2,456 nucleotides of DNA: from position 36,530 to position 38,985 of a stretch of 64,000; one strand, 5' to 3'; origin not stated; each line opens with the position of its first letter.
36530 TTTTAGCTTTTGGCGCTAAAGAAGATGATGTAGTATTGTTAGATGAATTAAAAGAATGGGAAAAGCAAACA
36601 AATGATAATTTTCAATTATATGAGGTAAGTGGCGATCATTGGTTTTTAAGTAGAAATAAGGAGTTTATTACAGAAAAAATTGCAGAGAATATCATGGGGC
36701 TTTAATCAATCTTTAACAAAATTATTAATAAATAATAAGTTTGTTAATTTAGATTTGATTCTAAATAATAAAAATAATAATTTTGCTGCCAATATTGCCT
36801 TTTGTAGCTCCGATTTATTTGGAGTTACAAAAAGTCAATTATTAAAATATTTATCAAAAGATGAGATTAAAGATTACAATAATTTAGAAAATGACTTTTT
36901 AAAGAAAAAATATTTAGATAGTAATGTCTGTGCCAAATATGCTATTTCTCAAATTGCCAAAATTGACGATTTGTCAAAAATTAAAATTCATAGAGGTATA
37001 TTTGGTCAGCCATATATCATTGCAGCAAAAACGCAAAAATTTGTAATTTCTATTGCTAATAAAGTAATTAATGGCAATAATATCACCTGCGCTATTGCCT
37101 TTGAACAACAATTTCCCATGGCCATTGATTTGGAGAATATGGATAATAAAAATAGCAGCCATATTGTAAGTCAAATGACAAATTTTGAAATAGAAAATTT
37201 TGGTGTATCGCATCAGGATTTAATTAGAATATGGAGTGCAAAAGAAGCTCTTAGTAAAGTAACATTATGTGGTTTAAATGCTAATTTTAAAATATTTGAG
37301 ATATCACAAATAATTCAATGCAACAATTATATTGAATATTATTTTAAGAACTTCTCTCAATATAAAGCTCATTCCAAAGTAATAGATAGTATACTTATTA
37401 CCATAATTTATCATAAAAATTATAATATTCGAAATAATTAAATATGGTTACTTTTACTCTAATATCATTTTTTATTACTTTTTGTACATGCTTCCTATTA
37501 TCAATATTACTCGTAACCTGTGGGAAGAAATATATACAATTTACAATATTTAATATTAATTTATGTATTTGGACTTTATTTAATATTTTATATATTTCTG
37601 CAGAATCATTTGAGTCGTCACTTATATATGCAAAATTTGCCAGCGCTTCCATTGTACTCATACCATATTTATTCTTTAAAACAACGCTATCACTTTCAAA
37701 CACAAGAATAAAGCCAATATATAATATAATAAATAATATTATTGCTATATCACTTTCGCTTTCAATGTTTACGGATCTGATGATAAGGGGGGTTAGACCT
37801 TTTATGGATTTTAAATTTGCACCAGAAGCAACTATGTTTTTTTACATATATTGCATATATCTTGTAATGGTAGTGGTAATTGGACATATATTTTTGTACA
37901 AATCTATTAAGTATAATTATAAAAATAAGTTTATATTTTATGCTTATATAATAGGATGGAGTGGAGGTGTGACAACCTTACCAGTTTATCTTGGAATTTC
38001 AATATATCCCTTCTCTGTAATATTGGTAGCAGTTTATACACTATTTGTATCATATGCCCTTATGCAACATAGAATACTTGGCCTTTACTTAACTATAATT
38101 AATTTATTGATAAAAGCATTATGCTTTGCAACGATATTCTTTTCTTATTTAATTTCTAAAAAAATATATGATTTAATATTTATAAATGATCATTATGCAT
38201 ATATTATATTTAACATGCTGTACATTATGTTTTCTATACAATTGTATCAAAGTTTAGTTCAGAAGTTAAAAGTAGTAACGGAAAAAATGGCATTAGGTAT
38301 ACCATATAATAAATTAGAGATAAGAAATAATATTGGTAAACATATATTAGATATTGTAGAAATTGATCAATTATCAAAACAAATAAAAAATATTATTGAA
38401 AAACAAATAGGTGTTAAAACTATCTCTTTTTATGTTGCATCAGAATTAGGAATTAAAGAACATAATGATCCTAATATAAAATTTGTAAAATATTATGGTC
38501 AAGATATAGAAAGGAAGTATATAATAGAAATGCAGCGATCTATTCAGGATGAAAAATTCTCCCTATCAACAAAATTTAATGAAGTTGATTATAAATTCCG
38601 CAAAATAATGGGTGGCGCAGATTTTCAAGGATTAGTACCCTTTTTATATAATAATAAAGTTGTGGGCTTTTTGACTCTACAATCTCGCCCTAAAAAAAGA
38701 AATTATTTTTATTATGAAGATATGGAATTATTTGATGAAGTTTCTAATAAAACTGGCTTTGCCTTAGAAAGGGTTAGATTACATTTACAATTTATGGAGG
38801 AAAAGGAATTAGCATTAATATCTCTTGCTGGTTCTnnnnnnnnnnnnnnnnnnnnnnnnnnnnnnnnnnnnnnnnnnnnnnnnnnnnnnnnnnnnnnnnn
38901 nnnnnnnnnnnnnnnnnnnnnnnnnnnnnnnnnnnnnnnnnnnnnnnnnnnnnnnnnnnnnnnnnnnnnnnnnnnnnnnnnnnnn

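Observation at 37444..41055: Unusually elaborate orphan hybrid kinase: 8-9 TM, GAF-like, kinase core with low-complexity inserts, two receivers and an HPt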

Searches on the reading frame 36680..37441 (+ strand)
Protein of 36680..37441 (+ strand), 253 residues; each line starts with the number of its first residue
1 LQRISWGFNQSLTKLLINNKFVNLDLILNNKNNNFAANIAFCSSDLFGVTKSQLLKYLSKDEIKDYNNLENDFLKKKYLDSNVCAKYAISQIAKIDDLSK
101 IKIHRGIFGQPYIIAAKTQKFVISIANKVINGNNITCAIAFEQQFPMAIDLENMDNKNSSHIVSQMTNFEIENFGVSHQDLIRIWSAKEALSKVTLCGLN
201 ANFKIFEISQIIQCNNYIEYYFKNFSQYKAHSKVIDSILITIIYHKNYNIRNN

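Call 10: search_protein_families(library=pfam, proteins=[window:36680-37441:+], max_evalue=0.001)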
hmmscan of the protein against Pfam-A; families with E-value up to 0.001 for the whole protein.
window:36680-37441:+ (253 aa): 1 family
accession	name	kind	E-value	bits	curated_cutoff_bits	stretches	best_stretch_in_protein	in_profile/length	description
PF01648.25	ACPS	-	6.2e-08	33.1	25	1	148-231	3-98/111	4'-phosphopantetheinyl transferase superfamily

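Call 35: search_protein_families(library=ncbifam, proteins=[window:36680-37438:+], max_evalue=0.00001)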
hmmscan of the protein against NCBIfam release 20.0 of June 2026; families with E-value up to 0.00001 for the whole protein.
window:36680-37438:+ (253 aa): 1 family
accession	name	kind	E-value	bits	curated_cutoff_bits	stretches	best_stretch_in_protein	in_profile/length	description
NF047349.1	4PPT_AusB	equivalog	8.7e-08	31.8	225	1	82-234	45-183/205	aureusimine biosynthesis 4'-phosphopantetheinyl transferase AusB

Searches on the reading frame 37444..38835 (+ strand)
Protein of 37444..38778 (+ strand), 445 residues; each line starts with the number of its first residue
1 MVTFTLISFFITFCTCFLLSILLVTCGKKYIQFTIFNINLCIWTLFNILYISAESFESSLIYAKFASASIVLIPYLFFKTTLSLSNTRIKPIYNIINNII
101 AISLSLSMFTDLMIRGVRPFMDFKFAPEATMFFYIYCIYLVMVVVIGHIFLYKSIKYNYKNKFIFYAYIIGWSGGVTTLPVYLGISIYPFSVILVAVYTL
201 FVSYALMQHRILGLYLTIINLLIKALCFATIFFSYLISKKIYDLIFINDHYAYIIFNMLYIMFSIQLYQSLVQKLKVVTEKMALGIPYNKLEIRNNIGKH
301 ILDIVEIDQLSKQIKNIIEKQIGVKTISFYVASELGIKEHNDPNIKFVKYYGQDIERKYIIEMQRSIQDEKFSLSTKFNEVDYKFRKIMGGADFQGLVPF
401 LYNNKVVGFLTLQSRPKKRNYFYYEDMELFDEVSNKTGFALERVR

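Call 40: predict_structure(alignment_id=A2)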
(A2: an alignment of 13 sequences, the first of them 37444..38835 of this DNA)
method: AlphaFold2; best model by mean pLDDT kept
length: 464 residues; sequences in the alignment: 13
mean_pLDDT: 81.5   pTM: 0.55
mean pLDDT of the five models: 81.5, 81.6, 80.7, 80.5, 80.0
residues with pLDDT >= 90: 83; 70-90: 318; 50-70: 58; < 50: 5
segments of 3 or more residues with pLDDT < 50: 210-213
pLDDT, mean of each block of 10 residues (from residue 1): 83 85 73 90 91 89 93 93 84 90 94 87 82 92 93 76 84 86 77 83 67 56 75 84 78 83 80 68 61 82 85 89 88 66 73 84 75 73 81 88 84 74 76 88 85 85 79
secondary structure, 60 per line:
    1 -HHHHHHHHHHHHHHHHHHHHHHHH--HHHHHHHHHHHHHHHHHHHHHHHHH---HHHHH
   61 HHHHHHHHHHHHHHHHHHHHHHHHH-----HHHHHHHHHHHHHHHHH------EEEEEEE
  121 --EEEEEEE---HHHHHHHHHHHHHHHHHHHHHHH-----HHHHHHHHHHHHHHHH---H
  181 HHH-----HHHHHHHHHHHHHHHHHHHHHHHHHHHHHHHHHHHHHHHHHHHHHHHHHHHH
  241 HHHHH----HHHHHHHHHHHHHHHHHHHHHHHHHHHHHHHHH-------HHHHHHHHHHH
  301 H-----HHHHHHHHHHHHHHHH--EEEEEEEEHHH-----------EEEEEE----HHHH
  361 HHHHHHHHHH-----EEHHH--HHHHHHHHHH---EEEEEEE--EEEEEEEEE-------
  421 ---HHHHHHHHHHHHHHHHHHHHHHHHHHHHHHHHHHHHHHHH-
elements in order: H2-25 H28-52 H56-85 H91-107 E114-120 E123-129 H133-155 H161-176 H180-183 H189-245 H250-282 H290-301 H307-322 E325-332 E347-352 H357-370 H383-392 E396-402 E405-413 H424-463

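Call 45: fold_search(model_id=the predicted structure, library=pdb)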
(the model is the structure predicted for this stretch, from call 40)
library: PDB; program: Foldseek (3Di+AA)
matches with E <= 10: 857; with E <= 0.001: 2
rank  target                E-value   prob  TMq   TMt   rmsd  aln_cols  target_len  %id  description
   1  6oap_B                2.9e-04  1.00  0.28  0.40   6.8       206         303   11  Crystal structure of a dual sensor histidine kinase in the green-light absorbing Pg state (released 2019-09-18)
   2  6oap_A                3.5e-04  1.00  0.27  0.38   7.7       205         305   10  Crystal structure of a dual sensor histidine kinase in the green-light absorbing Pg state (released 2019-09-18)
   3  6oaq_A                1.6e-03  1.00  0.25  0.36   7.6       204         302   11  Crystal structure of a dual sensor histidine kinase in BeF3- bound state (released 2019-09-18)
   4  8k9k_R                4.6e-03  1.00  0.25  0.37   8.5       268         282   11  Full agonist-bound mu-type opioid receptor-G protein complex (released 2024-05-29)
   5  8jmt                  5.1e-03  1.00  0.31  0.57   5.8       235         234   11  Structure of the adhesion GPCR ADGRL3 in the apo state (released 2023-09-06)
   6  9ppq                  5.9e-03  1.00  0.25  0.36   8.4       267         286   11  Locally-refined Mu-Opioid Receptor bound with novel compound 0505 (3-[({[(1P)-1-(3-chlorophenyl)-1H-pyrazol-3-yl]methyl} (released 2026-03-04)
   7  8wpg_A                7.1e-03  1.00  0.34  0.21   5.8       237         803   14  Human calcium-sensing receptor bound with cinacalcet in detergent (released 2023-11-22)
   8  8f7q_M                7.4e-03  1.00  0.29  0.42   7.2       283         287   12  Gi bound mu-opioid receptor in complex with beta-endorphin (released 2022-12-14)
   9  7u2l_D                8.2e-03  1.00  0.28  0.41   7.3       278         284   12  C5guano-uOR-Gi-scFv16 (released 2022-05-04)
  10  7t11_R                9.0e-03  1.00  0.27  0.38   7.8       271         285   11  CryoEM structure of somatostatin receptor 2 in complex with Octreotide and Gi3. (released 2022-03-09)
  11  7wig_R                9.9e-03  0.99  0.27  0.39   8.1       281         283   10  Cryo-EM structure of the L-054,264-bound human SSTR2-Gi1 complex (released 2022-06-01)
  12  8jsr_R                1.0e-02  1.00  0.30  0.44   7.4       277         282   12  Cryo-EM structure of the anamorelin-bound ghrelin receptor and Gq complex (released 2025-01-22)
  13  3mf0_B                1.1e-02  1.00  0.25  0.30   7.3       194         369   13  Crystal structure of PDE5A GAF domain (89-518) (released 2010-09-22)
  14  8f7w_R                1.1e-02  0.98  0.24  0.32   8.6       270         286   10  Gi bound kappa-opioid receptor in complex with dynorphin (released 2022-12-14)
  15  8wpu_A                1.2e-02  1.00  0.34  0.21   5.4       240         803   12  Human calcium-sensing receptor(CaSR) bound to cinacalcet in complex with Gq protein (released 2023-11-22)
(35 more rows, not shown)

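Call 56: find_related_loci(query=A3, collection=metagenome_contigs, flank=9000)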
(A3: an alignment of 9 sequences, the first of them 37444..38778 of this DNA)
Query A3 (445 aa) in metagenome_contigs; peptide patterns used: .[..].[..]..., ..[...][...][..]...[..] (x = any residue, [..] = any of these).
460 stretches matched a pattern; 5 encode a relative of the query (tblastn E <= 1e-3); 5 distinct loci.
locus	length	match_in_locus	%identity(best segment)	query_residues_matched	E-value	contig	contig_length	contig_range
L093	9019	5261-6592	46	1-445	5e-130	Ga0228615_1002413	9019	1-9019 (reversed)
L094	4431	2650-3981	41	1-445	1e-109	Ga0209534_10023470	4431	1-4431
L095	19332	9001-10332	42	1-445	7e-108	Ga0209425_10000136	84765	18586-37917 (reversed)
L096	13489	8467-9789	46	5-445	6e-107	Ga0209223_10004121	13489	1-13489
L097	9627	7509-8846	40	8-445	5e-100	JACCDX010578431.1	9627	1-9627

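Call 59: search_solved_structures(query=A3, max_evalue=1)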
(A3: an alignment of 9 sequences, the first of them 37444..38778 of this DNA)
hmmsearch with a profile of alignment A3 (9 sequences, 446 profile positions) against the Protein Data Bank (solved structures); distinct sequences matched with E-value up to 1: 0.

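Call 64: search_protein_families(library=pfam, alignment_id=A3, max_evalue=0.1)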
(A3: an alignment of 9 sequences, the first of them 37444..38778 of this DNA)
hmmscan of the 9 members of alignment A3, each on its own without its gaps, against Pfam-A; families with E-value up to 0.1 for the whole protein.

A. member 1, window:37444-38778:+ (445 aa): 3 families
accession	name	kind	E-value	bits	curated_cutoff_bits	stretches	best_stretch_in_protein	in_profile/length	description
PF16927.11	HisKA_7TM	-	0.00084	19.7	28.6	1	10-213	3-221/224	N-terminal 7TM region of histidine kinase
PF13492.12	GAF_3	-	0.0054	17.6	27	1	397-443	85-129/129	GAF domain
PF13185.12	GAF_2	-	0.035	14.8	28.6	1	398-442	94-136/136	GAF domain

B. families by the number of members that match (of 9 scanned): 5 families
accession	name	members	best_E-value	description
PF16927.11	HisKA_7TM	7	7.6e-07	N-terminal 7TM region of histidine kinase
PF13492.12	GAF_3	4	0.00029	GAF domain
PF13185.12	GAF_2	3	0.002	GAF domain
PF05867.16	DUF851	1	0.053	Protein of unknown function (DUF851)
PF04223.18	CitF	1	0.085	Citrate lyase, alpha subunit (CitF)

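Call 77: search_protein_representatives(protein=window:37444-38778:+)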
Query: 445 residues. Proteins with E-value up to 0.001 (for the whole library): 928; up to 1e-10: 161; up to 1e-30: 18. The best 150 are listed.
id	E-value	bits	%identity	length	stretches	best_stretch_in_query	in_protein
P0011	7.0e-94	332.0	38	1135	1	1-445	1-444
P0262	4.1e-85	303.1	38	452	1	2-434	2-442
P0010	5.3e-83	296.1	37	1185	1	1-445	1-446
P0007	2.0e-74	267.9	42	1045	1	113-445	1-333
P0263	1.3e-72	261.9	38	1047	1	85-445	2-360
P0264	3.5e-60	220.9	32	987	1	1-445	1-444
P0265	3.6e-60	220.9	46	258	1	71-325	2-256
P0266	1.0e-55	206.2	32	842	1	1-445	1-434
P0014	3.0e-51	191.5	31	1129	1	1-445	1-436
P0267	4.1e-51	191.0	31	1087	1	35-445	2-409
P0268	2.3e-48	182.0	61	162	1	1-147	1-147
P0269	1.7e-47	179.2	32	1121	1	1-445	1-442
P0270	9.6e-46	173.4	33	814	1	1-444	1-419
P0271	5.8e-42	160.9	28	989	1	1-444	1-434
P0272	7.8e-42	160.5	42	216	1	1-211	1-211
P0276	5.8e-29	118.1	25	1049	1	2-445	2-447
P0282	9.3e-23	97.6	23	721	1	17-444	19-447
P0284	1.9e-21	93.3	22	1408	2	16-432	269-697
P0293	6.5e-18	81.7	24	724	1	3-443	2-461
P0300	6.5e-17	78.4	23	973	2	11-445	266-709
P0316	4.2e-15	72.4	23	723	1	6-443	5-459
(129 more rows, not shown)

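Call 84: search_protein_families(library=pfam, proteins=[P0264, P0271, P0276, P0282, P0293, P0316, P0284, P0300], max_evalue=0.001)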
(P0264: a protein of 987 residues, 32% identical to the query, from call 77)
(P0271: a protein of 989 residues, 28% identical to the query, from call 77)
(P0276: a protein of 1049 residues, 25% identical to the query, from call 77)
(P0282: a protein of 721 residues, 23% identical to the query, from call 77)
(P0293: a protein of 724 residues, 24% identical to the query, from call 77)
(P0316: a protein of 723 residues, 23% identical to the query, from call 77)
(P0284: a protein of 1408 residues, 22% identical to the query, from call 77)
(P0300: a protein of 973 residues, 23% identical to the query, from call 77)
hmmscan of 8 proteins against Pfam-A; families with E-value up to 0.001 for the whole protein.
P0264 (987 aa): 5 families
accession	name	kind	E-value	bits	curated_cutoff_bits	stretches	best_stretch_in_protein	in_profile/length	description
PF00072.30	Response_reg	-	5.3e-50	168.7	30.2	2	865-982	1-110/111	Response regulator receiver domain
PF02518.31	HATPase_c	-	2.3e-20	73.6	26.4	1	591-698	1-110/111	Histidine kinase-, DNA gyrase B-, and HSP90-like ATPase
PF16927.11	HisKA_7TM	-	7.1e-10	39.5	28.6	1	13-214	6-222/224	N-terminal 7TM region of histidine kinase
PF13492.12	GAF_3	-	0.00013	22.8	27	1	396-442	84-129/129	GAF domain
PF00512.31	HisKA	-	0.00016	22.1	26.9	1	466-492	4-30/66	His Kinase A (phospho-acceptor) domain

P0271 (989 aa): 5 families
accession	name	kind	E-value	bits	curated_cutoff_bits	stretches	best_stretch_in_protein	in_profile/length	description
PF00072.30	Response_reg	-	7.9e-42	142.4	30.2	2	861-976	1-109/111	Response regulator receiver domain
PF02518.31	HATPase_c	-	1.7e-15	57.9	26.4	1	574-702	3-109/111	Histidine kinase-, DNA gyrase B-, and HSP90-like ATPase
PF16927.11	HisKA_7TM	-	4.1e-11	43.6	28.6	1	13-216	6-222/224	N-terminal 7TM region of histidine kinase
PF00512.31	HisKA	-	9.3e-06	26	26.9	1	457-520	4-58/66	His Kinase A (phospho-acceptor) domain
PF13492.12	GAF_3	-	5.7e-05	24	27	0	385-433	82-129/129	GAF domain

P0276 (1049 aa): 3 families
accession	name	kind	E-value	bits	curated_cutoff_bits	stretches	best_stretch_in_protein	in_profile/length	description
PF02518.31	HATPase_c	-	3.7e-18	66.4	26.4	1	641-750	4-109/111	Histidine kinase-, DNA gyrase B-, and HSP90-like ATPase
PF00072.30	Response_reg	-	6.7e-14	52.4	30.2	1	911-1043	1-110/111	Response regulator receiver domain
PF16927.11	HisKA_7TM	-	0.00045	20.6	28.6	1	12-215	5-221/224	N-terminal 7TM region of histidine kinase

P0282 (721 aa): 5 families
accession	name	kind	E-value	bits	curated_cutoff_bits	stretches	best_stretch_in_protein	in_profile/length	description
PF02518.31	HATPase_c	-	1.2e-16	61.6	26.4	1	599-708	2-109/111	Histidine kinase-, DNA gyrase B-, and HSP90-like ATPase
PF13185.12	GAF_2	-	5e-06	27.2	28.6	1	395-445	86-136/136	GAF domain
PF14501.12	HATPase_c_5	-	5.2e-06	26.7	22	1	601-698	4-94/102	GHKL domain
PF01590.32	GAF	-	5.2e-05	24.2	22.4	1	292-443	1-132/133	GAF domain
PF16927.11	HisKA_7TM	-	7.1e-05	23.2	28.6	1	13-216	5-222/224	N-terminal 7TM region of histidine kinase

P0293 (724 aa): 8 families
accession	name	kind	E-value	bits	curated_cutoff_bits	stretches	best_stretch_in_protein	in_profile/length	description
PF02518.31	HATPase_c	-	1.3e-25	90.5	26.4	1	612-723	1-110/111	Histidine kinase-, DNA gyrase B-, and HSP90-like ATPase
PF16927.11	HisKA_7TM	-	1.5e-15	58.1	28.6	1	11-223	5-222/224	N-terminal 7TM region of histidine kinase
PF00512.31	HisKA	-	4.7e-10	39.8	26.9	1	499-563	1-64/66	His Kinase A (phospho-acceptor) domain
PF01590.32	GAF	-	4.6e-08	34.1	22.4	1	314-459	2-133/133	GAF domain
PF13185.12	GAF_2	-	2.3e-06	28.3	28.6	1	314-460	4-136/136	GAF domain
PF14501.12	HATPase_c_5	-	2.1e-05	24.8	22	1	620-709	13-92/102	GHKL domain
PF13492.12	GAF_3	-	2.5e-05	25.2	27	1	319-461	7-129/129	GAF domain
PF09794.14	Avl9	-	0.0007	18.7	22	0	266-318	101-153/379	Transport protein Avl9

P0316 (723 aa): 7 families
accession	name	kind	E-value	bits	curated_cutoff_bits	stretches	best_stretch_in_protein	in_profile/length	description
PF02518.31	HATPase_c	-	7.1e-14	52.6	26.4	1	608-716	5-109/111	Histidine kinase-, DNA gyrase B-, and HSP90-like ATPase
PF16927.11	HisKA_7TM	-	3.9e-12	47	28.6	1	11-224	2-222/224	N-terminal 7TM region of histidine kinase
PF13185.12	GAF_2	-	8.1e-07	29.8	28.6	1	321-458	7-136/136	GAF domain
PF13492.12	GAF_3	-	3.4e-05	24.7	27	1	351-459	35-129/129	GAF domain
PF14501.12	HATPase_c_5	-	5.7e-05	23.4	22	0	611-691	8-80/102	GHKL domain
PF00512.31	HisKA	-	0.00017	22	26.9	1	484-555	4-65/66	His Kinase A (phospho-acceptor) domain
PF01590.32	GAF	-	0.00033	21.6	22.4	1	318-457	2-133/133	GAF domain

P0284 (1408 aa): 10 families
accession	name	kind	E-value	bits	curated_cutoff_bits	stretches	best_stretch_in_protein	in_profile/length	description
PF02518.31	HATPase_c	-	3.2e-61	205.1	26.4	2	866-976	2-110/111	Histidine kinase-, DNA gyrase B-, and HSP90-like ATPase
PF00072.30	Response_reg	-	1.8e-28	99.3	30.2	1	1032-1143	1-111/111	Response regulator receiver domain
PF00512.31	HisKA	-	1.4e-25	89.5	26.9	2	754-819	2-66/66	His Kinase A (phospho-acceptor) domain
PF16927.11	HisKA_7TM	-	1.2e-17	65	28.6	2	261-472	4-221/224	N-terminal 7TM region of histidine kinase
PF13185.12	GAF_2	-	7.3e-09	36.4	28.6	1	566-706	3-135/136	GAF domain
PF13589.12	HATPase_c_3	-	1.3e-07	32.1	25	0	870-947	3-81/137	Histidine kinase-, DNA gyrase B-, and HSP90-like ATPase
PF01590.32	GAF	-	1.6e-07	32.4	22.4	1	567-706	2-133/133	GAF domain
PF13581.12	HATPase_c_2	-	2e-07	31.5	27.4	0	881-950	47-109/127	Histidine kinase-like ATPase domain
PF14501.12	HATPase_c_5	-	2.3e-07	31.1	22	1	1293-1383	6-91/102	GHKL domain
PF13492.12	GAF_3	-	2.4e-07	31.6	27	1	577-708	12-129/129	GAF domain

P0300 (973 aa): 6 families
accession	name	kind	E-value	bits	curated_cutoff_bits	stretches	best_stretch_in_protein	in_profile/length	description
PF02518.31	HATPase_c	-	2.2e-27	96.1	26.4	1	838-951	2-109/111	Histidine kinase-, DNA gyrase B-, and HSP90-like ATPase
PF16927.11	HisKA_7TM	-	5.8e-23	82.3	28.6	2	9-222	3-222/224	N-terminal 7TM region of histidine kinase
PF13185.12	GAF_2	-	7.5e-12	46.1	28.6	1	567-706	3-136/136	GAF domain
PF00512.31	HisKA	-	4.6e-10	39.8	26.9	1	731-792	3-63/66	His Kinase A (phospho-acceptor) domain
PF01590.32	GAF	-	2e-08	35.3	22.4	1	567-705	1-133/133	GAF domain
PF13492.12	GAF_3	-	4.6e-05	24.3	27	1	573-707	7-129/129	GAF domain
